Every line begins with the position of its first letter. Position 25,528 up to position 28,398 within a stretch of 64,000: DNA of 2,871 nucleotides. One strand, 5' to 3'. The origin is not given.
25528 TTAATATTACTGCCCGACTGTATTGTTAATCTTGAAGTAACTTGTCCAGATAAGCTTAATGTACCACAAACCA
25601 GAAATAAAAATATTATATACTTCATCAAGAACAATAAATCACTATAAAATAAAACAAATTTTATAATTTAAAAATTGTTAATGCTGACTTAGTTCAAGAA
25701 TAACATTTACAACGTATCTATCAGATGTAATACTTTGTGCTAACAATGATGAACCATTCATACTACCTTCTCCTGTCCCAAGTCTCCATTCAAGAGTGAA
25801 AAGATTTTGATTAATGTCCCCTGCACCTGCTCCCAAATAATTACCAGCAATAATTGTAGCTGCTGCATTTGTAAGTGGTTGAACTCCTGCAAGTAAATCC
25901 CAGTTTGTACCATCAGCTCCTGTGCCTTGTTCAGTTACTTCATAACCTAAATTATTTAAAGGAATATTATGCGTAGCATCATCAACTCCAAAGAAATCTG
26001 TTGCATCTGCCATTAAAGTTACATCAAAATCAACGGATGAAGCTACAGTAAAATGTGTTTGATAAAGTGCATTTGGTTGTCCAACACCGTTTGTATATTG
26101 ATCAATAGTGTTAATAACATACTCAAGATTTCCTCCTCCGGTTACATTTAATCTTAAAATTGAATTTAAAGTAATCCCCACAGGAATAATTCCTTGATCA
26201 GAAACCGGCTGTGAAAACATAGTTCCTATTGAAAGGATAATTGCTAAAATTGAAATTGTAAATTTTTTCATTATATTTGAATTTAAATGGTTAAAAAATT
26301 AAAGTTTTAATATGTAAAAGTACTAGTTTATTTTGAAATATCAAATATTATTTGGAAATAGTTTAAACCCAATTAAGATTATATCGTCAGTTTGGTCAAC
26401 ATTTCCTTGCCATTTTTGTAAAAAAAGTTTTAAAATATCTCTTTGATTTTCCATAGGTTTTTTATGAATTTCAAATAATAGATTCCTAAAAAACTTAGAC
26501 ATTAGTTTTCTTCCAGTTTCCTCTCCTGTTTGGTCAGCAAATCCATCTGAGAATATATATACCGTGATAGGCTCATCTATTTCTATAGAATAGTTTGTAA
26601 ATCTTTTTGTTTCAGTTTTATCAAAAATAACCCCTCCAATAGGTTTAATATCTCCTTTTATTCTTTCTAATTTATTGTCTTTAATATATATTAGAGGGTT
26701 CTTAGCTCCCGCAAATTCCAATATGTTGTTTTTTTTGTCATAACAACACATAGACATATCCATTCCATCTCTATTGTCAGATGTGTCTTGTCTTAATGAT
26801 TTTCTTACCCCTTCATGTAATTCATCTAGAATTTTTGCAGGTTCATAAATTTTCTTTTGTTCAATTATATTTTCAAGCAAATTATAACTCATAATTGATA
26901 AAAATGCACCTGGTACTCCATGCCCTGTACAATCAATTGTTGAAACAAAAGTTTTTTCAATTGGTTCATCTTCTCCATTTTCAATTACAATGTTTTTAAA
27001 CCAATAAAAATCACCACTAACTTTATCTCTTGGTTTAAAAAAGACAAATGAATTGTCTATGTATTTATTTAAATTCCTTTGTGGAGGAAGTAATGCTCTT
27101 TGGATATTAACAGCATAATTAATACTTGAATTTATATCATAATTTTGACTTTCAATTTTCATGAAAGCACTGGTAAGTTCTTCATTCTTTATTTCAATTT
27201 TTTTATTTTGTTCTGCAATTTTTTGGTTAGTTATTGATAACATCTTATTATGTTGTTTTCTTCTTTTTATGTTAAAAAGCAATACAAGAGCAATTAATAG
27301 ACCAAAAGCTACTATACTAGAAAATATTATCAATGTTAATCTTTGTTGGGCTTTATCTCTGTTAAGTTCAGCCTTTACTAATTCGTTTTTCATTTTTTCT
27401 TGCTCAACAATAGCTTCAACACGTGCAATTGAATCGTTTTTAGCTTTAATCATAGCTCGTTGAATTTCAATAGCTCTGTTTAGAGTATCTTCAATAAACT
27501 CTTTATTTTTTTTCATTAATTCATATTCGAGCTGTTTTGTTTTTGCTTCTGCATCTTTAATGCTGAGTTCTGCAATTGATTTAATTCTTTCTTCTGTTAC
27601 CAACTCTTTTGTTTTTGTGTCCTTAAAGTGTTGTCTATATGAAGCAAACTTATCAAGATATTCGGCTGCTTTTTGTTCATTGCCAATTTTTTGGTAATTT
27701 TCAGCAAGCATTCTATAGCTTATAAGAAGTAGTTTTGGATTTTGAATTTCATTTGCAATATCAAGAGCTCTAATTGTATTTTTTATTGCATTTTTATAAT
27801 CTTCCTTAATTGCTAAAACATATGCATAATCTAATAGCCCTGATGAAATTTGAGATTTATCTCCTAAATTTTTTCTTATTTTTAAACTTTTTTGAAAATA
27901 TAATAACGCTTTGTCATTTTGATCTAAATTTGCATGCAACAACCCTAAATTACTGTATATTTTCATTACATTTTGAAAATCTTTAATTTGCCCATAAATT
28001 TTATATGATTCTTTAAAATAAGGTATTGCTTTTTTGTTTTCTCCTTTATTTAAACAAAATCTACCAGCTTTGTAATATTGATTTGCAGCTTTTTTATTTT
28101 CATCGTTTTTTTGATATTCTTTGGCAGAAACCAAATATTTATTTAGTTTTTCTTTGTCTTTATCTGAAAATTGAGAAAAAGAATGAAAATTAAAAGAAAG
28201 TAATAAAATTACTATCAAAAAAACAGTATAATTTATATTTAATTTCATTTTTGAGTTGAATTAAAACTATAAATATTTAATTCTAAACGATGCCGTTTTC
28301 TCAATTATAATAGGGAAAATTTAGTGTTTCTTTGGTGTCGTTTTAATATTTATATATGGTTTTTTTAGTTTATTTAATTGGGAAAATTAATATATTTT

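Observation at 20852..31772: Candidate non-canonical chaperone/usher-like surface-fibre locus wired to a Sia-type partner switch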

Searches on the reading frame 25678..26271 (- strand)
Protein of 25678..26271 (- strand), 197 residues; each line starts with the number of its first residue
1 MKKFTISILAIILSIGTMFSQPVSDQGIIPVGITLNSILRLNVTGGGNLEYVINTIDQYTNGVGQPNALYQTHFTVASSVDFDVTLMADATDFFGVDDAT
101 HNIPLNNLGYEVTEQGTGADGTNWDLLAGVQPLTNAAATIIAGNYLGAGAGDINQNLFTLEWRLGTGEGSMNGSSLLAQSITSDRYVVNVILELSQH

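Call 3: search_protein_families(library=pfam, proteins=[window:25678-26271:-], max_evalue=0.1)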
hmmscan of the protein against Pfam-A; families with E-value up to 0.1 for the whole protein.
window:25678-26271:- (197 aa): 0 families

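Call 4: search_protein_families(library=ncbifam, proteins=[window:25678-26271:-], max_evalue=0.1)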
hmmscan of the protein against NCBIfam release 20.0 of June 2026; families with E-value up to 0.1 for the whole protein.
window:25678-26271:- (197 aa): 0 families

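Call 7: search_solved_structures(query=window:25678-26271:-, max_evalue=10)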
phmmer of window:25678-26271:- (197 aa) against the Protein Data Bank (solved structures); distinct sequences matched with E-value up to 10: 3.
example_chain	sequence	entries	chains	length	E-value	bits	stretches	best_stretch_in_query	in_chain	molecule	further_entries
9ikk_A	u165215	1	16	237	0.3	13.9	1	24-92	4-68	TLP-2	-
9oaa_B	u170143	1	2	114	1.5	11.6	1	48-77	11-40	Protein S100-A9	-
4ifb_A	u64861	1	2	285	2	11.2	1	44-87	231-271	Bile salt sulfotransferase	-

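Call 12: find_homologous_proteins(query=window:25678-26271:-, max_evalue=0.001)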
Query window:25678-26271:- (197 aa): 225 proteins with E <= 0.001 among 733 candidates; the best 120 are listed.
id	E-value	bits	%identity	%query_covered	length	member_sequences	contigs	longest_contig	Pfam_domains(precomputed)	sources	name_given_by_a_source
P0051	1.3e-118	411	97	100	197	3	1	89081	-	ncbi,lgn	-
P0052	5.6e-90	318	76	100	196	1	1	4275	-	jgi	jgi:hypothetical protein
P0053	1.9e-86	306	77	100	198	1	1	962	-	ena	-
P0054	4.2e-83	296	71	100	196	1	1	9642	-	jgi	-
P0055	4.8e-83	295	69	100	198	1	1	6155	-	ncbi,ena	-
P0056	5.5e-83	295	71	100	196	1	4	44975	-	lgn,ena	-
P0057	1.6e-82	294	69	100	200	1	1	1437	-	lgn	-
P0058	2.2e-82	293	71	100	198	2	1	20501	-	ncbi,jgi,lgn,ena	-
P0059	5.2e-82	292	70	100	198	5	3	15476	-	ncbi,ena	-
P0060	1.6e-81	290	70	100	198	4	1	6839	-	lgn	-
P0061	8.1e-81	288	69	100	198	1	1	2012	-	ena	-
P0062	6.1e-80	285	70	100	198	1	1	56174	-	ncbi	-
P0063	1.1e-79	284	69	100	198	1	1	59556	-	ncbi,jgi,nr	ncbi:MAG: hypothetical protein GXO80_07200 [Chlorobi bacterium]|nr:hypothetical protein [Chlorobiota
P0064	5.2e-79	282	70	100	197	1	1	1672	-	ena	-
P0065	1.3e-78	281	68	100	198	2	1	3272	-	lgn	-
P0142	5.5e-53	197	53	98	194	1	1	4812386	-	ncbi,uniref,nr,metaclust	ncbi:hypothetical protein L21SP5_00618 [Salinivirga cyanobacteriivorans]|uniref:WxL domain-containin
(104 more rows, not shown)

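Call 29: find_encoding_contigs(protein=P0142, flank=10000, max_places=2)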
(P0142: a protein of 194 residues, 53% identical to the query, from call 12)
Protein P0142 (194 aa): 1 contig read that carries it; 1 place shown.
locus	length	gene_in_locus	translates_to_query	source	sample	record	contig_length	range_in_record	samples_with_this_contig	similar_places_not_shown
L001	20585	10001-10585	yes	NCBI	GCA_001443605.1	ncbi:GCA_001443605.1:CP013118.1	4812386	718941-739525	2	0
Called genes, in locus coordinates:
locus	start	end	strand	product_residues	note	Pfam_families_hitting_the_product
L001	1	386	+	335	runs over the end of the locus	PF01073:3Beta_HSD, PF01370:Epimerase, PF02719:Polysacc_synt_2, PF04321:RmlD_sub_bind, PF07993:NAD_binding_4 (faint), PF16363:GDP_Man_Dehyd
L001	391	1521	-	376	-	PF13439:Glyco_transf_4, PF20706:GT4-conflict, PF00534:Glycos_transf_1, PF13692:Glyco_trans_1_4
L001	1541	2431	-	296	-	-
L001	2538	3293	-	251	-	PF06508:QueC (weak)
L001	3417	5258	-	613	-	PF05192:MutS_III, PF00488:MutS_V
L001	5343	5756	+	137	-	PF09912:DUF2141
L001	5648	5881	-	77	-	-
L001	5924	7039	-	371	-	-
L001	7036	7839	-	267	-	PF22076:Cep192_D6 (faint)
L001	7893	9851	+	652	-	PF07719:TPR_2 (faint), PF13181:TPR_8 (faint), PF13374:TPR_10 (faint), PF13424:TPR_12 (weak), PF00515:TPR_1 (faint), PF28559:TPR_SusR (weak), PF13424:TPR_12 (weak), PF07228:SpoIIE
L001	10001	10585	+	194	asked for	-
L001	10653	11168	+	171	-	-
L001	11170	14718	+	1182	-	PF13620:CarboxypepD_reg (faint), PF05359:DUF748 (weak), PF00691:OmpA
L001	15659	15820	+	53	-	-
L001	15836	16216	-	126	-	PF09345:SiaC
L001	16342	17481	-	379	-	PF00561:Abhydrolase_1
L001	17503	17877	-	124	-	PF09345:SiaC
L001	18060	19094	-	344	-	-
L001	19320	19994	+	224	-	PF10988:DUF2807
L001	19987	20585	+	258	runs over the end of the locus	PF01488:Shikimate_DH (weak), PF03807:F420_oxidored, PF10728:DUF2520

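Call 31: predict_structure(alignment_id=A2)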
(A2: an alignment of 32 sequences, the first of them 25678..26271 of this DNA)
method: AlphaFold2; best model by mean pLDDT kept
length: 197 residues; sequences in the alignment: 32
mean_pLDDT: 72.7   pTM: 0.67
mean pLDDT of the five models: 72.7, 70.7, 70.0, 67.5, 66.4
residues with pLDDT >= 90: 27; 70-90: 98; 50-70: 39; < 50: 33
segments of 3 or more residues with pLDDT < 50: 20-22, 39-68
pLDDT, mean of each block of 10 residues (from residue 1): 76 63 69 67 35 44 48 69 89 91 89 79 80 94 68 78 78 73 85 85
secondary structure, 60 per line:
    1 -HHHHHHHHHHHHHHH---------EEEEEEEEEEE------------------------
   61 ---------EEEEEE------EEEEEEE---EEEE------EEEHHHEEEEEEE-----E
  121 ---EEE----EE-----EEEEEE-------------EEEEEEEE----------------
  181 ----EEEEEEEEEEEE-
elements in order: H2-16 E26-36 E70-75 E82-88 E92-95 E102-104 E108-114 E124-126 E138-143 E157-164 E185-196

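Call 35: fold_search(model_id=the predicted structure, library=pdb)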
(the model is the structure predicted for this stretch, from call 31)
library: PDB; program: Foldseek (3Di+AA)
matches with E <= 10: 569; with E <= 0.001: 1
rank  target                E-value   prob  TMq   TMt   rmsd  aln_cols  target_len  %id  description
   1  3qs2_A                3.8e-05  1.00  0.37  0.41   8.3       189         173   14  Crystal structure of the biofilm forming subunit of the E. coli common pilus: full length domain swapped dimer of EcpA (released 2012-02-22)
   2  2bcm_A                2.5e-03  0.98  0.33  0.42   7.7       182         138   11  DaaE adhesin (released 2005-11-01)
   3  1usq_F                7.9e-03  0.93  0.32  0.40   7.6       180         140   11  Complex of E. Coli DraE adhesin with Chloramphenicol (released 2004-08-31)
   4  5e7t_H                1.1e-02  0.54  0.24  0.26  20.6       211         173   12  Structure of the tripod (BppUct-A-L) from the baseplate of bacteriophage Tuc2009 (released 2015-12-30)
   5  1usz                  1.4e-02  0.87  0.32  0.40   7.7       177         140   10  SeMet AfaE-3 adhesin from Escherichia Coli (released 2004-08-31)
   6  5n2b_A                1.4e-02  0.77  0.31  0.39   8.0       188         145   10  The crystal structure of Burkholderia pseudomallei antigen and type I fimbria protein BPSL1626. (released 2018-01-17)
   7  7drt_B                1.6e-02  0.80  0.33  0.18  10.8       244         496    8  Human Wntless in complex with Wnt3a (released 2021-07-14)
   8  8xcj_F                2.0e-02  0.30  0.22  0.13  21.2       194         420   10  Open State of central tail fiber of bacteriophage lambda upon binding to LamB (gpJ713-LamB complex) (released 2024-05-01)
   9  9rkv_M                2.1e-02  0.69  0.25  0.13   8.9       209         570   11  Agrobacterium phage 7-7-1 tail fibers (released 2025-12-10)
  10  9f4b_F1               2.6e-02  0.28  0.22  0.12  20.5       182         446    9  Pre-assembled baseplate cup of Klebsiella phage KP1 variant vB_Kpn_Lilla1 (released 2025-05-14)
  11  5lf2_B                2.7e-02  0.57  0.30  0.22  12.3       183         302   12  Crystal structure of laminin beta2 LE5-LF-LE6 (released 2016-07-27)
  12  4dzg                  3.3e-02  0.80  0.29  0.42   6.3       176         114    9  Crystal structure of Aeromonas hydrophila PliG, a periplasmic lysozyme inhibitor of g-type lysozyme (released 2012-06-13)
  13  8ebb_A                3.3e-02  0.80  0.27  0.30   6.3       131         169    8  Crystal structure of SIX6 from Fusarium oxysporum f. sp. lycopersici (released 2023-06-21)
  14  7vz3_A                3.4e-02  0.60  0.33  0.12   9.1       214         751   10  Cryo-EM structure of Depo32, a Klebsiella phage depolymerase targets the K2 serotype K. pneumoniae (released 2023-08-30)
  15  8c38_C                3.6e-02  0.47  0.24  0.27   8.5       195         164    8  Contracted cowpea chlorotic mottle virus (released 2023-10-18)
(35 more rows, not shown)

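Call 37: search_protein_families(library=pfam, alignment_id=A2, max_evalue=1)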
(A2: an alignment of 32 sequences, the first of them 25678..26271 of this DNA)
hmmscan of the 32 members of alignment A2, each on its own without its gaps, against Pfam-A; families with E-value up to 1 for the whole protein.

A. member 1, window:25678-26271:- (197 aa): 1 family
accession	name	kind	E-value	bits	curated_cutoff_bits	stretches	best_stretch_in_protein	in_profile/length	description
PF20130.4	DUF6520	-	0.13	13.1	25.4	1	1-24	1-26/83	Family of unknown function (DUF6520)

B. families by the number of members that match (of 32 scanned): 10 families
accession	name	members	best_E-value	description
PF21881.2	STIV_penton_2nd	3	0.082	A223 penton protein second domain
PF20130.4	DUF6520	2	0.13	Family of unknown function (DUF6520)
PF14019.11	DUF4235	1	0.032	Protein of unknown function (DUF4235)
PF02669.20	KdpC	1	0.082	K+-transporting ATPase, c chain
PF16012.10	DUF4780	1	0.11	Domain of unknown function (DUF4780)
PF10087.14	DUF2325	1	0.17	Uncharacterized protein conserved in bacteria (DUF2325)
PF03485.21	Arg_tRNA_synt_N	1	0.22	Arginyl tRNA synthetase N terminal domain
PF05436.16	MF_alpha_N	1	0.34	Mating factor alpha precursor N-terminus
PF13364.12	BetaGal_ABD2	1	0.36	Beta-galactosidase second all-beta domain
PF23148.1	Gp77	1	0.68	Podophage GP4 fiber-tail adaptor protein gp77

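Call 39: search_solved_structures(query=A2, max_evalue=10, show_alignments=3)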
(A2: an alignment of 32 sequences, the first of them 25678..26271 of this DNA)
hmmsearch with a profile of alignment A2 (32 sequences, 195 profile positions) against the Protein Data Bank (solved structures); distinct sequences matched with E-value up to 10: 2.
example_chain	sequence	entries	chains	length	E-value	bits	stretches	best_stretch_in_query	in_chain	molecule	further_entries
4ifb_A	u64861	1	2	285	0.084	15.7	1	44-86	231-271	Bile salt sulfotransferase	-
9ikk_A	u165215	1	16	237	0.89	12.3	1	29-87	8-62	TLP-2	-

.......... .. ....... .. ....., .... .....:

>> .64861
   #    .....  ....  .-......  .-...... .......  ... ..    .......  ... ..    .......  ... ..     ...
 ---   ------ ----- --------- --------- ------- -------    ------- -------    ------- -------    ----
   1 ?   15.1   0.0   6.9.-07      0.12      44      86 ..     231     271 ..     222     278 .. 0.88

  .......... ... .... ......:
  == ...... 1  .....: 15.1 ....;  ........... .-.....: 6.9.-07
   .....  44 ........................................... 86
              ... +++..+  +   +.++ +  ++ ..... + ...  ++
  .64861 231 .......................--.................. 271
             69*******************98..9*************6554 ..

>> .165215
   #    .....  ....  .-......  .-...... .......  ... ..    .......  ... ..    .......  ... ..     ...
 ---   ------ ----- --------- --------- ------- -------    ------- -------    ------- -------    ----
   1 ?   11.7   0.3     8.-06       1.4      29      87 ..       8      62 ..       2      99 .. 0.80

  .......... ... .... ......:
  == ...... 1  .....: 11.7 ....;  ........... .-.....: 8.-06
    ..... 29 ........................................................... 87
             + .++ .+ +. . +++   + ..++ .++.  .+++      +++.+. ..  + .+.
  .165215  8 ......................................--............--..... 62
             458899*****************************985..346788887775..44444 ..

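Call 63: search_protein_families(library=pfam, proteins=[L001:11170-14718:+], max_evalue=0.05)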
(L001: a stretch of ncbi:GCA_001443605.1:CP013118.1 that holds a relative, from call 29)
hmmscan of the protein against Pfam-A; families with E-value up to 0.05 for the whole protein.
L001:11170-14718:+ (1182 aa): 5 families
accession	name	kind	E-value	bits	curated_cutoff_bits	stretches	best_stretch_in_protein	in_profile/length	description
PF00691.25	OmpA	-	1.6e-17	64.1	27.2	1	1081-1173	1-98/98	OmpA family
PF13620.12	CarboxypepD_reg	-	7.8e-11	42.6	32.3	2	983-1046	2-63/82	Carboxypeptidase regulatory-like domain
PF05359.17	DUF748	-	1.8e-06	26.8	50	1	1071-1121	872-922/1037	Domain of Unknown Function (DUF748)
PF13715.12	CarbopepD_reg_2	-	0.0013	19.2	32.2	0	894-930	22-58/88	CarboxypepD_reg-like domain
PF17210.9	SdrD_B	-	0.01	16.5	29.7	0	756-822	8-70/112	SdrD B-like domain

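Call 84: search_protein_representatives(alignment_id=A2)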
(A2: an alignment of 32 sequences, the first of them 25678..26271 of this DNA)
Query: 32 sequences, 195 profile positions. Proteins with E-value up to 0.001 (for the whole library): 406; up to 1e-10: 237; up to 1e-30: 130. The best 150 are listed.
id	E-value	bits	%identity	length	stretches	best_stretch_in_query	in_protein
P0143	8.1e-74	263.8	-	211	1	1-193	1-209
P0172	5.9e-72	257.7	-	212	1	1-194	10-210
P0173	2.7e-69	249.0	-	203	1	1-193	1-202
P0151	5.6e-69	248.0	-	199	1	1-194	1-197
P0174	6.5e-69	247.8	-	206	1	1-195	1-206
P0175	1.9e-66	239.7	-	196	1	1-192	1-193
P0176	9.9e-63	227.6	-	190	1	1-195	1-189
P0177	1.5e-62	227.0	-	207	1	1-193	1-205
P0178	3.0e-62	226.0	-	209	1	1-194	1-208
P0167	9.5e-62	224.4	-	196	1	1-193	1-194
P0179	5.8e-61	221.8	-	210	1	1-195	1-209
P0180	3.5e-60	219.3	-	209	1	1-193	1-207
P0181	4.3e-59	215.7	-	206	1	1-194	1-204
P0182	6.0e-59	215.2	-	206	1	1-195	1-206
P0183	8.0e-59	214.8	-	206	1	1-194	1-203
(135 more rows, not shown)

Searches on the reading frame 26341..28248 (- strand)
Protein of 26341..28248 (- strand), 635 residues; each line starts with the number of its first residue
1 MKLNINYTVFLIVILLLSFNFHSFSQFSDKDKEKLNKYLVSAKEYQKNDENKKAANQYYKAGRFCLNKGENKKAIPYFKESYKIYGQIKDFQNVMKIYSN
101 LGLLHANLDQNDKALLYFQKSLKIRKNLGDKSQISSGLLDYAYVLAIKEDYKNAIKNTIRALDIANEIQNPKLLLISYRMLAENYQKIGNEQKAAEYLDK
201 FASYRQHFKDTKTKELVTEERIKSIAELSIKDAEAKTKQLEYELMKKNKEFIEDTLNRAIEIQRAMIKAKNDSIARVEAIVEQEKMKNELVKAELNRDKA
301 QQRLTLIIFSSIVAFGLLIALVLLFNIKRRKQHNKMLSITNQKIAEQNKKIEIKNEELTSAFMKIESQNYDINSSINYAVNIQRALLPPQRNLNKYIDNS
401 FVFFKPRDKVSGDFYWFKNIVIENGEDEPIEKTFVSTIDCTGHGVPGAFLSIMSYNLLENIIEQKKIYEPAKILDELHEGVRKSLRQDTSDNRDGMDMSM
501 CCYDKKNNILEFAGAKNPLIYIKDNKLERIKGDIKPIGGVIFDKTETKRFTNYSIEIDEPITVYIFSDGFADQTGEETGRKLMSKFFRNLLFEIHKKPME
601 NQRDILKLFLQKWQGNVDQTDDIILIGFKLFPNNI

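Call 3: search_protein_families(library=pfam, proteins=[window:26341-28248:-], max_evalue=0.1)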
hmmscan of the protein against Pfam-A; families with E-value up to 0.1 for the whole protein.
window:26341-28248:- (635 aa): 11 families
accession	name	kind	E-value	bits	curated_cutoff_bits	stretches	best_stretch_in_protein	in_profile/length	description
PF13424.12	TPR_12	-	3.5e-16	59.6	30.1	2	138-199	6-69/77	Tetratricopeptide repeat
PF07228.17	SpoIIE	-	9.8e-15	55.4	25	1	432-629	4-190/192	Stage II sporulation protein E (SpoIIE)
PF07719.23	TPR_2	-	1.3e-08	34.7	27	1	96-127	2-33/34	Tetratricopeptide repeat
PF13181.12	TPR_8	-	1.5e-06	28.3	25.7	1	96-127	2-33/34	Tetratricopeptide repeat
PF14938.12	SNAP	-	4.7e-06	26.7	25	1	37-218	57-239/282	Soluble NSF attachment protein, SNAP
PF13374.12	TPR_10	-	1.7e-05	25.1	27.5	1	95-127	2-34/42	Tetratricopeptide repeat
PF00515.34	TPR_1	-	7.2e-05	22.9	27.8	1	96-127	2-33/34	Tetratricopeptide repeat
PF13176.12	TPR_7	-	0.00012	22.3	27.9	1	98-131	2-35/36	Tetratricopeptide repeat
PF13428.12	TPR_14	-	0.028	15.5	23.5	0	58-86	4-32/44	Tetratricopeptide repeat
PF02950.22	Conotoxin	-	0.084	14.3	25.1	0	8-66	4-58/75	Conotoxin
PF13800.11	Sigma_reg_N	-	0.092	13.5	26.3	0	293-353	2-63/91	Sigma factor regulator N-terminal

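Call 4: search_protein_families(library=ncbifam, proteins=[window:26341-28248:-], max_evalue=0.1)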
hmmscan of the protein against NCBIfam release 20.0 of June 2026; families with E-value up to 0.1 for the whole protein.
window:26341-28248:- (635 aa): 9 families
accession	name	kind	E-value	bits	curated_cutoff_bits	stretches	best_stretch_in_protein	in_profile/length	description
NF038263.1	prot_phos_SiaA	equivalog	6.8e-55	186.8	700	1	335-630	374-657/658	biofilm regulation protein phosphatase SiaA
NF053520.1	HK_Porph_FimS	equivalog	1.9e-07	29.7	600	1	73-342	142-392/618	sensor histidine kinase FimS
NF040959.1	MamA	equivalog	1.7e-06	27.7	200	1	52-199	34-163/204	magnetosome protein MamA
NF002725.1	PRK02603.1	equivalog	2.7e-05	24.3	143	1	49-127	29-104/173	photosystem I assembly protein Ycf3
NF041717.1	HaaA_phane_TPR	equivalog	0.00055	18.2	1125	1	55-171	752-868/882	cyclophane-containing RiPP biosynthesis TPR protein HaaT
TIGR04211.1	SH3_and_anchor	equivalog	0.0022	17.6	65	1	196-333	56-195/198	TIGR04211 family SH3 domain-containing protein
NF053617.1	SARPRegAfsRStmc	equivalog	0.0052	14.8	1430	1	25-167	750-888/986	SARP-family global regulator AfsR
TIGR02521.1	type_IV_pilW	equivalog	0.016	14.7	154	1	47-167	94-211/234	type IV pilus biogenesis/stability protein PilW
TIGR02761.1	TraE_TIGR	equivalog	0.059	13.2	109.05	0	286-331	1-46/181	type IV conjugative transfer system protein TraE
